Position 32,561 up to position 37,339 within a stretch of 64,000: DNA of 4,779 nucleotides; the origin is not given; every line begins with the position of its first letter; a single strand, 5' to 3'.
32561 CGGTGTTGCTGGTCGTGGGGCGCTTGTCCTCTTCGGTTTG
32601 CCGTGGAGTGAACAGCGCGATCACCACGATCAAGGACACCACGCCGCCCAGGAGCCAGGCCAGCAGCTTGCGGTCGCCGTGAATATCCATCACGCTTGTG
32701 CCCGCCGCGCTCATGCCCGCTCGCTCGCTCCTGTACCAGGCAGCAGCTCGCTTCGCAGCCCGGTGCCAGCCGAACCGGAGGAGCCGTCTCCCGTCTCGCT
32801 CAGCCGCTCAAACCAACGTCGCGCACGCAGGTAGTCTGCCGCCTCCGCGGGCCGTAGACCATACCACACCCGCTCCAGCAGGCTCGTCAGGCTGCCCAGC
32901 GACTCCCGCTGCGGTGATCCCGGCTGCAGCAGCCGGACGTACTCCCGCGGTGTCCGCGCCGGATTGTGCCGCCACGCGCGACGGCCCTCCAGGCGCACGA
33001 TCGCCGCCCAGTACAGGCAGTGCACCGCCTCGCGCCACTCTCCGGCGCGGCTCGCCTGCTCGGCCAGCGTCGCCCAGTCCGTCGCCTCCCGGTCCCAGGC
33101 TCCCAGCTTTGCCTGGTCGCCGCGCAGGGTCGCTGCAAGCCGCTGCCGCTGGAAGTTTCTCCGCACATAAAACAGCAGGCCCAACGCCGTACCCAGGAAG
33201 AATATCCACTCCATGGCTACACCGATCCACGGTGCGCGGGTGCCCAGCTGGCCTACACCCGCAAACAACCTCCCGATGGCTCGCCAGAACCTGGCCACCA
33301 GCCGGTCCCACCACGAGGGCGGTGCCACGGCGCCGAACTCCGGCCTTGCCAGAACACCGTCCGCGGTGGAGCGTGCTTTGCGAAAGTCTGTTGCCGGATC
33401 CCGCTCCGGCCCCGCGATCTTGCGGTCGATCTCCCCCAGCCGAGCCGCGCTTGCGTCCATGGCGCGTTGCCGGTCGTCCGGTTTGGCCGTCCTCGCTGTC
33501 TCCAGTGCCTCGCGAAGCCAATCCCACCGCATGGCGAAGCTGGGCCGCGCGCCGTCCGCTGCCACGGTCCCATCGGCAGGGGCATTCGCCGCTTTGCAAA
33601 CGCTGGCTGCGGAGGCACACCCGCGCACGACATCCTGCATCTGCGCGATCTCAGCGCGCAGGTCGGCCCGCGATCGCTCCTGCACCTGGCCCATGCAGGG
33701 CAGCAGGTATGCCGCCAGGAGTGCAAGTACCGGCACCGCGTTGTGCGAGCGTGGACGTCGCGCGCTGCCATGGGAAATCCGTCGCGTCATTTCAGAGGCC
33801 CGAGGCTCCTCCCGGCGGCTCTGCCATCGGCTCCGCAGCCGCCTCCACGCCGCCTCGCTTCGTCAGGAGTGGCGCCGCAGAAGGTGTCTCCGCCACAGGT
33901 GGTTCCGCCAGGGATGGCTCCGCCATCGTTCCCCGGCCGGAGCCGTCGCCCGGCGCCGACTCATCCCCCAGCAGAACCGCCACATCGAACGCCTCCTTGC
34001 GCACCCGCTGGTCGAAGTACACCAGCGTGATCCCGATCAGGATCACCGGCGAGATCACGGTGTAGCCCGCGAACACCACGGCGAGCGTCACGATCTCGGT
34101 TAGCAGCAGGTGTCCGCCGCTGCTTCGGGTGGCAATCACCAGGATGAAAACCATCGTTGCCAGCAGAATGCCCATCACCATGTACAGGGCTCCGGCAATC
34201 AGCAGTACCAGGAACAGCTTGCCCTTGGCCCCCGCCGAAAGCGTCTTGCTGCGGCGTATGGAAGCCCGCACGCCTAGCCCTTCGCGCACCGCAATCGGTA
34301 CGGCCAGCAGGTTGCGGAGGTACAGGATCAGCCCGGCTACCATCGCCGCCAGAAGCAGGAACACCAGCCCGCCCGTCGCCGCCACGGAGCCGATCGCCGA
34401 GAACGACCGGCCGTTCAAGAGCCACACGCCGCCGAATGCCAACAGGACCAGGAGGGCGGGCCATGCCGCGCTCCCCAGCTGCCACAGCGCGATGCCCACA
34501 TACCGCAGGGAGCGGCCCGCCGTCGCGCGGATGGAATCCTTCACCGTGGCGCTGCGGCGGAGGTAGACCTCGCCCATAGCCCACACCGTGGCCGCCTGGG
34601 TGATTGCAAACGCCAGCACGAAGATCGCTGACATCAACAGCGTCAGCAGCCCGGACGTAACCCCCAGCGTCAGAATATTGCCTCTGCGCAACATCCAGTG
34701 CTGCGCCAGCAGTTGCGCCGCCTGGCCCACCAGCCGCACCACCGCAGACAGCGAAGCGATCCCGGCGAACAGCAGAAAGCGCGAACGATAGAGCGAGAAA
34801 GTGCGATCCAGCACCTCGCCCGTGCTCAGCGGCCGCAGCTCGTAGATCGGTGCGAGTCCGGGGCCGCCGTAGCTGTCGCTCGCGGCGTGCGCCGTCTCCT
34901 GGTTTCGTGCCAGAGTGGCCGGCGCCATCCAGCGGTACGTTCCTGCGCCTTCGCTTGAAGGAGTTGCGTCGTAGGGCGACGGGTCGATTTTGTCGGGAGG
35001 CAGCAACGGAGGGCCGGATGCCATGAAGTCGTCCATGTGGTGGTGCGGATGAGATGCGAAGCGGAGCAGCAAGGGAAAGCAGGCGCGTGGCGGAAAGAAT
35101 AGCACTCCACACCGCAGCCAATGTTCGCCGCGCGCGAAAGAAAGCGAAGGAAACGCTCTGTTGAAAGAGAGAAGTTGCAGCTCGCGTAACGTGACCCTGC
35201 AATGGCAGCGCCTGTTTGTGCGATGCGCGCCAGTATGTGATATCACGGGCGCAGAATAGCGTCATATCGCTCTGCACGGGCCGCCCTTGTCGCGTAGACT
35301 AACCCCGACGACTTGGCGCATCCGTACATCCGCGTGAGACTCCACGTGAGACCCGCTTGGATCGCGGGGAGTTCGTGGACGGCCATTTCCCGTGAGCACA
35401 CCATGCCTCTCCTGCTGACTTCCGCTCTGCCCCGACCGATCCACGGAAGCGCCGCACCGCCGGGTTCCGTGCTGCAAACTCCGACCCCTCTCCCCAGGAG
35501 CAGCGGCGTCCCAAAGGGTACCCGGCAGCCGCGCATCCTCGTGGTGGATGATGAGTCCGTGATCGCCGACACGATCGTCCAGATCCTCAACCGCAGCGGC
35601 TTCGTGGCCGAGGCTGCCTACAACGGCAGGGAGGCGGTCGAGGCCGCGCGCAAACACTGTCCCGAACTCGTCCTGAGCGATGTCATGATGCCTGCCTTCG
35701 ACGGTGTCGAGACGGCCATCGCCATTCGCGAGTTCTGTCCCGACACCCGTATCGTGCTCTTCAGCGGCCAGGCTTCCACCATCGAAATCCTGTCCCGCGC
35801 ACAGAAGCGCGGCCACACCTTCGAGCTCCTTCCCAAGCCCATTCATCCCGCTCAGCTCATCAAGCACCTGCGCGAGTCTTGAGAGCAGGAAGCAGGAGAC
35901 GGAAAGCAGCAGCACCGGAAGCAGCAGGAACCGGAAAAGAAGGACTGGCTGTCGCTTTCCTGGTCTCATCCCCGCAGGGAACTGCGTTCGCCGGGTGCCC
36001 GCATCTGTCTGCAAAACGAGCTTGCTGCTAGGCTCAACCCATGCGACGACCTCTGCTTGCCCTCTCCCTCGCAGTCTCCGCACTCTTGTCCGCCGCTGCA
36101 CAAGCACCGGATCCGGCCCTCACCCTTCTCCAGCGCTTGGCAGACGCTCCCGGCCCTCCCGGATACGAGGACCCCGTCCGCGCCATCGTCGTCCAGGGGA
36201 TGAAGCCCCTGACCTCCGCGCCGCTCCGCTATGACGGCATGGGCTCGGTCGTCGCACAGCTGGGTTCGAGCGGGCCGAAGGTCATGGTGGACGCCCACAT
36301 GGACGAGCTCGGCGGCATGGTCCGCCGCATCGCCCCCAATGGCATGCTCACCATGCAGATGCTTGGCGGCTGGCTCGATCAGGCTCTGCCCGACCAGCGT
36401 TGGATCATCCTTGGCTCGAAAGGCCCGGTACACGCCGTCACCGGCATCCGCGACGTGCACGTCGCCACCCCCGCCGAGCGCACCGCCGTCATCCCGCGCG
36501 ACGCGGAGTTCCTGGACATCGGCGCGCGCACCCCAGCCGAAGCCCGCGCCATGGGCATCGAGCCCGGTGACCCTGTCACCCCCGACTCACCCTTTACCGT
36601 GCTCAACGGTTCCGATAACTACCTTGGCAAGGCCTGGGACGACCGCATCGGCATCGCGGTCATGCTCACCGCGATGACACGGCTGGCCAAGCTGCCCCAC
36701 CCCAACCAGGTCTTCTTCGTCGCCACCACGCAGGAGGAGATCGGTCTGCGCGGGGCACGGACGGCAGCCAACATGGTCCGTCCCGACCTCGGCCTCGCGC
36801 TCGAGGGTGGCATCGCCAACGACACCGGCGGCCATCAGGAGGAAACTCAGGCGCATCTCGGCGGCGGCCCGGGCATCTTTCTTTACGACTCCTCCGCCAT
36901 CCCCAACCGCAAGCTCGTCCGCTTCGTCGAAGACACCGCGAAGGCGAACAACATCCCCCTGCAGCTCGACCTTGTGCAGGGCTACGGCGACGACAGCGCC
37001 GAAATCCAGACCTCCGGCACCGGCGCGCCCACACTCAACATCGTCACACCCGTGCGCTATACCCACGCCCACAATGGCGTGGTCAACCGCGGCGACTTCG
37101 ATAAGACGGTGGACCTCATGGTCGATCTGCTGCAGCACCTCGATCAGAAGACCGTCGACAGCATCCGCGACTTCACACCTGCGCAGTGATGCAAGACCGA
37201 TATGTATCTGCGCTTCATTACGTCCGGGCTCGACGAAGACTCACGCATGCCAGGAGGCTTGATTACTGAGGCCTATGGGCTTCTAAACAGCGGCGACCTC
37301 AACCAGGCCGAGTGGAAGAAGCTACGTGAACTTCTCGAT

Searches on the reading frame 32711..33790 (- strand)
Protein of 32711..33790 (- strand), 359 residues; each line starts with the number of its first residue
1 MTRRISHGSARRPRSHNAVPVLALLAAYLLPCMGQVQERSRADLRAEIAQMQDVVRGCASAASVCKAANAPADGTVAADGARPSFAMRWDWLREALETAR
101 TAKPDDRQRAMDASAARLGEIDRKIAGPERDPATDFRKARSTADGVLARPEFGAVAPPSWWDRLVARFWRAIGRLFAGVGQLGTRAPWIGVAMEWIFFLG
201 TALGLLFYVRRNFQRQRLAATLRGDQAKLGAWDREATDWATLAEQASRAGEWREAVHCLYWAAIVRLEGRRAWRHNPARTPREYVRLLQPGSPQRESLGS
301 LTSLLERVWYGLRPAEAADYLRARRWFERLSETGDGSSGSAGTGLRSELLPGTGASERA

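Call 50: search_protein_families(library=pfam, proteins=[window:32711-33790:-], max_evalue=0.00001)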
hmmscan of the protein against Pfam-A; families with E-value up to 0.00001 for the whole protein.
window:32711-33790:- (359 aa): 1 family
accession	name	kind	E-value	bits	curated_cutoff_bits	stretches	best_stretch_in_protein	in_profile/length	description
PF13559.11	DUF4129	-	6.5e-12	45.8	24.8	1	259-326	1-67/69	Domain of unknown function (DUF4129)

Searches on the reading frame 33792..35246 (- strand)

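Call 50: search_protein_families(library=pfam, proteins=[window:33792-35246:-], max_evalue=0.00001)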
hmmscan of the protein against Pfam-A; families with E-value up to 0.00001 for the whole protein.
window:33792-35246:- (484 aa): 1 family
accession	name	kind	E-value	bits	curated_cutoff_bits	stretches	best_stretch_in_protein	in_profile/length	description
PF10110.14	GPDPase_memb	-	2.6e-06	26.8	29.6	1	293-417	163-289/321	Membrane domain of glycerophosphoryl diester phosphodiesterase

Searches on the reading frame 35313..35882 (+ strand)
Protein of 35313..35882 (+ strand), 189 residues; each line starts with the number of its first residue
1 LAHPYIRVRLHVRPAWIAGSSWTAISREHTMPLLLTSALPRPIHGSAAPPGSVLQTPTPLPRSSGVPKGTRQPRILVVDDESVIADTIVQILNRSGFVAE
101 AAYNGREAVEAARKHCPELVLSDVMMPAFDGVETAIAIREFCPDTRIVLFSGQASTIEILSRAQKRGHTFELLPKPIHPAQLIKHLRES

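Call 50: search_protein_families(library=pfam, proteins=[window:35313-35882:+], max_evalue=0.00001)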
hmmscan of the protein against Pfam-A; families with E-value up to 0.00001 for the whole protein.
window:35313-35882:+ (189 aa): 1 family
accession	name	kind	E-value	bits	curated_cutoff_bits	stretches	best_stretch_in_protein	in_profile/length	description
PF00072.30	Response_reg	-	4.8e-21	75.4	30.2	1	75-186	1-110/111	Response regulator receiver domain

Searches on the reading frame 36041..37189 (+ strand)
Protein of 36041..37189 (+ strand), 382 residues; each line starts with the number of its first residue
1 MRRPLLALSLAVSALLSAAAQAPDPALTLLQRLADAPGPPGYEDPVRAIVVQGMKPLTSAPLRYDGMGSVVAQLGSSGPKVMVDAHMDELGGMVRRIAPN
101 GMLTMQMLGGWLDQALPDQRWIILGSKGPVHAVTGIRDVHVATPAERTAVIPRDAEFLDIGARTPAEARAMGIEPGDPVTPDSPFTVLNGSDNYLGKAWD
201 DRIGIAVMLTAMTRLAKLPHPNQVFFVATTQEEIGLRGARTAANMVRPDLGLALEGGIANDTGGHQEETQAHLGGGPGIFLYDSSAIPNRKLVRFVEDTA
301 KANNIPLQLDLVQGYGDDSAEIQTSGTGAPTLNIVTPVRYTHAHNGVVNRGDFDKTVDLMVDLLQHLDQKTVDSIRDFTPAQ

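Call 25: search_protein_families(library=pfam, proteins=[window:36041-37189:+], max_evalue=0.00001)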
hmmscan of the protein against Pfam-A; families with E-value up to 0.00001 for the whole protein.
window:36041-37189:+ (382 aa): 3 families
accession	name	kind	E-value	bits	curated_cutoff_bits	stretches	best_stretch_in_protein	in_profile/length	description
PF05343.19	Peptidase_M42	-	2.9e-86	289.6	23.2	1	68-359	1-292/292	M42 glutamyl aminopeptidase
PF01546.33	Peptidase_M20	-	1.1e-07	32.4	24.6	1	198-365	33-205/206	Peptidase family M20/M25/M40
PF04389.22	Peptidase_M28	-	1.4e-06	28.6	21.3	0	198-248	30-81/193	Peptidase family M28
